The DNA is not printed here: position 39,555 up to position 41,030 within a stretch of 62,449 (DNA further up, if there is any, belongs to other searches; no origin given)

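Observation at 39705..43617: Sigma-less partner-switching operon with enzymatic outputs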

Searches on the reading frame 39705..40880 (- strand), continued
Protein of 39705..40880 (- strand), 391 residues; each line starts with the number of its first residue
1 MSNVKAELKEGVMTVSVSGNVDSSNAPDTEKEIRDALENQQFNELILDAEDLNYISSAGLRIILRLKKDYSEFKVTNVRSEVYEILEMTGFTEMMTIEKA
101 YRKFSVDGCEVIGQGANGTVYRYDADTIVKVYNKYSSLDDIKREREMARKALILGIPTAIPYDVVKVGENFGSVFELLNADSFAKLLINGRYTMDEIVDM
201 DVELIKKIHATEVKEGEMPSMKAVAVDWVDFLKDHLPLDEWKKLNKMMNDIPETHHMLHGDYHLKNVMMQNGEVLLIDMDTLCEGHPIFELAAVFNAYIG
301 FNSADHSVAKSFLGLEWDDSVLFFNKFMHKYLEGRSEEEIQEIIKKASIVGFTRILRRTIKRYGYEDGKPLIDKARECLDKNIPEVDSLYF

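Call 26: search_protein_families(library=pfam, alignment_id=A2, max_evalue=0.0001)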
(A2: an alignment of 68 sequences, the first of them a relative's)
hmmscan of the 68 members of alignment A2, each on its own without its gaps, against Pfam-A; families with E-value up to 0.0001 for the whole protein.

A. member 1, L008:3590-4192:+ (200 aa): 1 family
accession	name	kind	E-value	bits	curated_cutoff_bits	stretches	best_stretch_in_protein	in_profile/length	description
PF06695.16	Sm_multidrug_ex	-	1.6e-39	135.7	30.7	1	64-184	1-121/121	Putative small multi-drug export protein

B. families by the number of members that match (of 68 scanned): 44 families (the first 25 are shown)
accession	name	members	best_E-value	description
PF00375.23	SDF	6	3.3e-71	Sodium:dicarboxylate symporter family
PF02302.22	PTS_IIB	6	1.3e-09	PTS system, Lactose/Cellobiose specific IIB subunit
PF01478.23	Peptidase_A24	5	3.3e-15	Type IV leader peptidase family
PF02525.22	Flavodoxin_2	4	1.3e-21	Flavodoxin-like fold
PF03358.20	FMN_red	4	5e-09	NADPH-dependent FMN reductase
PF00924.24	MS_channel_2nd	3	7.7e-08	Mechanosensitive ion channel, beta-domain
PF00113.28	Enolase_C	2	2.3e-126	Enolase, C-terminal TIM barrel domain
PF03952.21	Enolase_N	2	1.6e-62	Enolase, N-terminal domain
PF09587.15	PGA_cap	2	2.4e-52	Bacterial capsule synthesis protein PGA_cap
PF00563.25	EAL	2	1.4e-48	EAL domain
PF06695.16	Sm_multidrug_ex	2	1.6e-39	Putative small multi-drug export protein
PF13377.12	Peripla_BP_3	2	1.5e-25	Periplasmic binding protein-like domain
PF00532.27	Peripla_BP_1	2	3e-18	Periplasmic binding proteins and sugar binding domain of LacI family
PF01569.27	PAP2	2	6.2e-13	PAP2 superfamily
PF00990.26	GGDEF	2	1.5e-12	Diguanylate cyclase, GGDEF domain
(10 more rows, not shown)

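Call 27: search_protein_families(library=pfam, alignment_id=A3, max_evalue=0.0001)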
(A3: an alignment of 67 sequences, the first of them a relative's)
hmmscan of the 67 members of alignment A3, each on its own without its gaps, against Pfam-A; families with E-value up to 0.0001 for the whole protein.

A. member 1, L008:8193-8945:- (250 aa): 1 family
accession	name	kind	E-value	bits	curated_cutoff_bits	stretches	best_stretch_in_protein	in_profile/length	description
PF01177.27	Asp_Glu_race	-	5.7e-17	62.6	31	1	44-210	34-201/211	Asp/Glu/Hydantoin racemase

B. families by the number of members that match (of 67 scanned): 69 families (the first 25 are shown)
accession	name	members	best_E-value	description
PF00330.25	Aconitase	4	1.2e-101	Aconitase family (aconitate hydratase)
PF00440.29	TetR_N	4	4.6e-15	Bacterial regulatory proteins, tetR family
PF02525.22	Flavodoxin_2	3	1.7e-24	Flavodoxin-like fold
PF03358.20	FMN_red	3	1.8e-13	NADPH-dependent FMN reductase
PF00483.29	NTP_transferase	2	1.3e-69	Nucleotidyl transferase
PF00266.25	Aminotran_5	2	4.1e-44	Aminotransferase class-V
PF00860.26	Xan_ur_permease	2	1.2e-38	Permease family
PF03721.20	UDPG_MGDP_dh_N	2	2.5e-34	UDP-glucose/GDP-mannose dehydrogenase family, NAD binding domain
PF00984.24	UDPG_MGDP_dh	2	8.1e-27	UDP-glucose/GDP-mannose dehydrogenase family, central domain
PF00881.29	Nitroreductase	2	5.9e-26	Nitroreductase family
PF01694.28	Rhomboid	2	5e-25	Rhomboid domain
PF02698.23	DUF218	2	5.1e-25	DUF218 domain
PF24894.1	Hexapep_GlmU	2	5.3e-16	GlmU-like, C-terminal hexapeptide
PF14512.11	TM1586_NiRdase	2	4.4e-15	Putative TM nitroreductase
PF03720.21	UDPG_MGDP_dh_C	2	1.1e-13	UDP-glucose/GDP-mannose dehydrogenase family, UDP binding domain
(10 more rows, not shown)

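Call 32: search_protein_families(library=pfam, proteins=[L015:3250-6081:+, L015:6099-6992:+, L010:4856-6985:+, L024:4813-6990:+, L025:3757-4839:+, L042:6751-8523:+, L026:5549-5983:+, L056:5331-5750:+, L076:2805-5207:+, L082:560-1114:+], max_evalue=0.001)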
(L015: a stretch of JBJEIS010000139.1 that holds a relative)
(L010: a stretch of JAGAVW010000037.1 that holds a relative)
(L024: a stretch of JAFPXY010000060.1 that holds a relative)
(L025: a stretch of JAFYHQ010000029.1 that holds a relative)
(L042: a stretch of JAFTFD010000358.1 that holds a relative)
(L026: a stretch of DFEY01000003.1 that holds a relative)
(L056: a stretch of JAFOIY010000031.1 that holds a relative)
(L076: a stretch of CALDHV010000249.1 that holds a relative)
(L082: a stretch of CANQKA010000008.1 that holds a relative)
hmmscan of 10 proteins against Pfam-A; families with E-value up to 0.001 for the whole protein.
L015:3250-6081:+ (943 aa): 3 families
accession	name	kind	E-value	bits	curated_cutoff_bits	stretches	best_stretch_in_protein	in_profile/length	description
PF07228.17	SpoIIE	-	1.7e-51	175.3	25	1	612-801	2-190/192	Stage II sporulation protein E (SpoIIE)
PF07694.17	5TM-5TMR_LYT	-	5.6e-25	88.3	24.6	1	33-189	15-167/169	5TMR of 5TMR-LYT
PF13581.12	HATPase_c_2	-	1.1e-17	64.7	27.4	1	815-941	2-127/127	Histidine kinase-like ATPase domain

L015:6099-6992:+ (297 aa): 3 families
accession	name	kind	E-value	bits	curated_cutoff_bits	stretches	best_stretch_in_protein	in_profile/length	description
PF13328.12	HD_4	-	3.7e-23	82.4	27.2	1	112-235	1-127/156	HD domain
PF01740.26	STAS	-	4.7e-13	49.3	22.6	1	12-101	11-103/106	STAS domain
PF13466.11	STAS_2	-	8.7e-06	26.3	29.2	1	18-72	5-60/80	STAS domain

L010:4856-6985:+ (709 aa): 2 families
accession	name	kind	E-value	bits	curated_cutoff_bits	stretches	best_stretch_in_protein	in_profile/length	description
PF07228.17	SpoIIE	-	2.2e-47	161.9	25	1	378-569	2-191/192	Stage II sporulation protein E (SpoIIE)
PF13581.12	HATPase_c_2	-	8.6e-19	68.2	27.4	1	582-707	3-127/127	Histidine kinase-like ATPase domain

L024:4813-6990:+ (725 aa): 2 families
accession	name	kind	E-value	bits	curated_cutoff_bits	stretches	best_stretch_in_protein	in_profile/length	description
PF07228.17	SpoIIE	-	3.4e-49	167.8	25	1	377-568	1-191/192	Stage II sporulation protein E (SpoIIE)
PF13581.12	HATPase_c_2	-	1.8e-19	70.4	27.4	1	597-723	2-127/127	Histidine kinase-like ATPase domain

L025:3757-4839:+ (360 aa): 5 families
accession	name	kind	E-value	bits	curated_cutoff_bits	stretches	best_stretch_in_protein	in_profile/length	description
PF08282.18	Hydrolase_3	-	1.6e-50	172.7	20.9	1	109-354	1-255/255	haloacid dehalogenase-like hydrolase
PF05116.19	S6PP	-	3.9e-14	53.3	20.3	1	255-359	134-247/247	Sucrose-6F-phosphate phosphohydrolase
PF01740.26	STAS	-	1.5e-12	47.6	22.6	1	3-102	2-105/106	STAS domain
PF00702.32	Hydrolase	-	7.5e-08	33.4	26.4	1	107-322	2-191/191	haloacid dehalogenase-like hydrolase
PF13466.11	STAS_2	-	1.1e-06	29.2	29.2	1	18-90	5-79/80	STAS domain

L042:6751-8523:+ (590 aa): 2 families
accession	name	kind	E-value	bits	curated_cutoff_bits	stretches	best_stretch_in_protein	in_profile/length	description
PF01554.23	MatE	-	1.3e-20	74.1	24.9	2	33-183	13-161/161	MatE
PF13581.12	HATPase_c_2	-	8.6e-12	45.6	27.4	1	471-589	5-126/127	Histidine kinase-like ATPase domain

L026:5549-5983:+ (144 aa): 1 family
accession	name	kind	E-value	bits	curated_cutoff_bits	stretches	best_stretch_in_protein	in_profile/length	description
PF01478.23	Peptidase_A24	-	9.3e-15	55.4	26.5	1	5-106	2-103/104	Type IV leader peptidase family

L056:5331-5750:+ (139 aa): 0 families

L076:2805-5207:+ (800 aa): 3 families
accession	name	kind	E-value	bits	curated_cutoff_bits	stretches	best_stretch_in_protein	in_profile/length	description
PF07228.17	SpoIIE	-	2.9e-52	177.9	25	1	602-793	1-191/192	Stage II sporulation protein E (SpoIIE)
PF07694.17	5TM-5TMR_LYT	-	3.8e-28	98.6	24.6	1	32-192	12-166/169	5TMR of 5TMR-LYT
PF00672.30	HAMP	-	0.00017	22.3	25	1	494-544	2-52/53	HAMP domain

L082:560-1114:+ (184 aa): 4 families
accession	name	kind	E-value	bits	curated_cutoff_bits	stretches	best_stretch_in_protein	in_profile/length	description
PF04542.20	Sigma70_r2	-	3.5e-19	68.8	24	1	39-106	1-69/71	Sigma-70 region 2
PF04545.22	Sigma70_r4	-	6.5e-13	48.4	24.1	1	130-179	1-50/50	Sigma-70, region 4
PF08281.18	Sigma70_r4_2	-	2.7e-12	46.6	25.7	1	125-168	2-45/54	Sigma-70, region 4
PF07638.17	Sigma70_ECF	-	4.5e-05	23.9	21.1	1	115-168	117-170/185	ECF sigma factor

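Call 38: predict_structure(alignment_id=A4)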
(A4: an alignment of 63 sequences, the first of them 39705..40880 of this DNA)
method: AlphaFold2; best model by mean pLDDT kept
length: 391 residues; sequences in the alignment: 63
mean_pLDDT: 93.1   pTM: 0.79
mean pLDDT of the five models: 93.1, 92.9, 92.3, 91.5, 91.4
residues with pLDDT >= 90: 312; 70-90: 75; 50-70: 4; < 50: 0
segments of 3 or more residues with pLDDT < 50: none
pLDDT, mean of each block of 10 residues (from residue 1): 86 94 95 92 93 94 95 92 92 91 88 80 89 83 89 90 88 88 94 97 97 92 97 97 98 95 93 89 96 98 95 94 98 98 98 97 95 97 97 94
secondary structure, 60 per line:
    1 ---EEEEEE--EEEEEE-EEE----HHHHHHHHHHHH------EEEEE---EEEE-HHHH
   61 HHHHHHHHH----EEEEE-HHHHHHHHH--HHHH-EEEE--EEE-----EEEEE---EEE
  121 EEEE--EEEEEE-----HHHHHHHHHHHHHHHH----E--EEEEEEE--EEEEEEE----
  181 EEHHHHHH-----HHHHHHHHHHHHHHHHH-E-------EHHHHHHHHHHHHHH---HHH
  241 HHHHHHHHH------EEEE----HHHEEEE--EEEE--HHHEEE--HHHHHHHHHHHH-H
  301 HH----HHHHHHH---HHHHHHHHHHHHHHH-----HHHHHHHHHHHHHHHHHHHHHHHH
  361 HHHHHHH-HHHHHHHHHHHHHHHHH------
elements in order: E4-9 E12-17 E19-21 H26-37 E44-48 E52-55 H57-69 E74-78 H80-88 H91-94 E96-99 E102-104 E110-114 E118-124 E127-132 H138-153 E161-167 E170-176 H183-188 H194-210 H221-234 H238-249 E256-259 E267-270 E273-276 E282-284 H287-298 H307-313 H317-331 H337-367 H369-385

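Call 43: fold_search(model_id=the predicted structure, library=pdb)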
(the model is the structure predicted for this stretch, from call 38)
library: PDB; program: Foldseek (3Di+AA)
matches with E <= 10: 1985; with E <= 0.001: 1367
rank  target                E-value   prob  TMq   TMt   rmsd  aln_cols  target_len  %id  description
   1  3uzr                  2.1e-10  1.00  0.47  0.58   7.2       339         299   14  Crystal structure of aminoglycoside phosphotransferase APH(2'')-Ib, apo form (released 2011-12-21)
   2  3ham_A                9.2e-10  1.00  0.45  0.55   7.8       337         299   15  Structure of the gentamicin-APH(2")-IIa complex (released 2009-07-28)
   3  3hav_A                1.4e-09  1.00  0.47  0.59   7.1       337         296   14  Structure of the streptomycin-ATP-APH(2")-IIa ternary complex (released 2009-11-17)
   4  2pul_B                3.8e-09  1.00  0.38  0.40   9.5       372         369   14  Structures of 5-methylthioribose kinase reveal substrate specificity and unusual mode of nucleotide binding (released 2007-05-22)
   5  4dfu_B                4.3e-09  1.00  0.47  0.59   5.6       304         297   12  Inhibition of an antibiotic resistance enzyme: crystal structure of aminoglycoside phosphotransferase APH(2")-ID/APH(2 (released 2012-02-08)
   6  3hav_B                4.3e-09  1.00  0.47  0.59   7.2       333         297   16  Structure of the streptomycin-ATP-APH(2")-IIa ternary complex (released 2009-11-17)
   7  3sgc                  4.3e-09  1.00  0.43  0.53   6.4       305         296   13  Crystal Structure of Apo Aminoglycoside-2''-Phosphotransferase Type IVa (released 2011-06-29)
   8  4dca                  6.1e-09  1.00  0.47  0.59   7.1       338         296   14  Crystal structure of aminoglycoside phosphotransferase APH(2'')-Ib, ADP-bound (released 2012-02-01)
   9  3hav_C                7.2e-09  1.00  0.44  0.57   7.4       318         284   15  Structure of the streptomycin-ATP-APH(2")-IIa ternary complex (released 2009-11-17)
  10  8i85_A                8.1e-09  1.00  0.42  0.55   6.7       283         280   16  Crystal structure of Cph001-D189N in complex with ATP (released 2024-01-10)
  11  4fev_C                1.6e-08  1.00  0.41  0.59   5.7       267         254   13  Crystal structure of the aminoglycoside phosphotransferase APH(3')-Ia, with substrate kanamycin and small molecule inh (released 2012-06-20)
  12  4dbx                  1.6e-08  1.00  0.44  0.55   6.3       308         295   13  Crystal structure of aminoglycoside phosphotransferase APH(2")-ID/APH(2")-IVA (released 2012-02-01)
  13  7w15_A                1.7e-08  1.00  0.41  0.52   7.2       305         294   13  Crystal Structure of MPH-E in complex with GTP and Erythromycin (released 2023-04-26)
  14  2olc_A                1.7e-08  1.00  0.37  0.38   9.0       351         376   15  Crystal structure of 5-methylthioribose kinase in complex with ADP-2Ho (released 2007-05-22)
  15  2pup_A                1.7e-08  1.00  0.35  0.36  10.2       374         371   14  Structures of 5-methylthioribose kinase reveal substrate specificity and unusual mode of nucleotide binding (released 2007-05-22)
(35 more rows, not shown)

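Call 57: search_protein_families(library=padloc, proteins=[window:39705-40880:-], max_evalue=0.01)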
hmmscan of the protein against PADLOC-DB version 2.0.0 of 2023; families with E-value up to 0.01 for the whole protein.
window:39705-40880:- (391 aa): 0 families

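Call 61: search_dna_similar(query=window:39705-40880:-, collection=plasmids, mode=protein, max_rows=8)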
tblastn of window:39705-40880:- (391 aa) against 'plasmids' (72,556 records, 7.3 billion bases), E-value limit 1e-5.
Records with a match: 5; places in all: 5; records where one place covers at least 80% of the query: 0.
Best place of each record, by identity: <60% 5.
By first word of the organism name: Bacillus 1; Methylorubrum 1; Candidatus 1; Caballeronia 1; Burkholderia 1.
By predicted mobility (MOB-suite, as given by PLSDB): non-mobilizable 4; conjugative 1.
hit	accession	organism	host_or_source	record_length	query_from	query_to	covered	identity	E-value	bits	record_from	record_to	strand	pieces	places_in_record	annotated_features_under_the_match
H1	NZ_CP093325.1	Bacillus sp. N5-665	whole organism,peat soil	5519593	112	315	52%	25.6%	4e-8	63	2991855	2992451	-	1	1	none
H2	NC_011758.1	Methylorubrum extorquens CM4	-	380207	110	292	47%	25.7%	2e-7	61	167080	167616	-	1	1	phosphotransferase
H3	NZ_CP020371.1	Candidatus Thiodictyon syntrophicum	meromictic lake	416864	11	96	22%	36.7%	8e-10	68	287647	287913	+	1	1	STAS domain-containing protein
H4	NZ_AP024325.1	Caballeronia sp. NK8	-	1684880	7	97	23%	31.6%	5e-7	60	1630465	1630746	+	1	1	none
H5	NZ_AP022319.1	Burkholderia sp. THE68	Togo hemipterus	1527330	7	97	23%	31.6%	5e-7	59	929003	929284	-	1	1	none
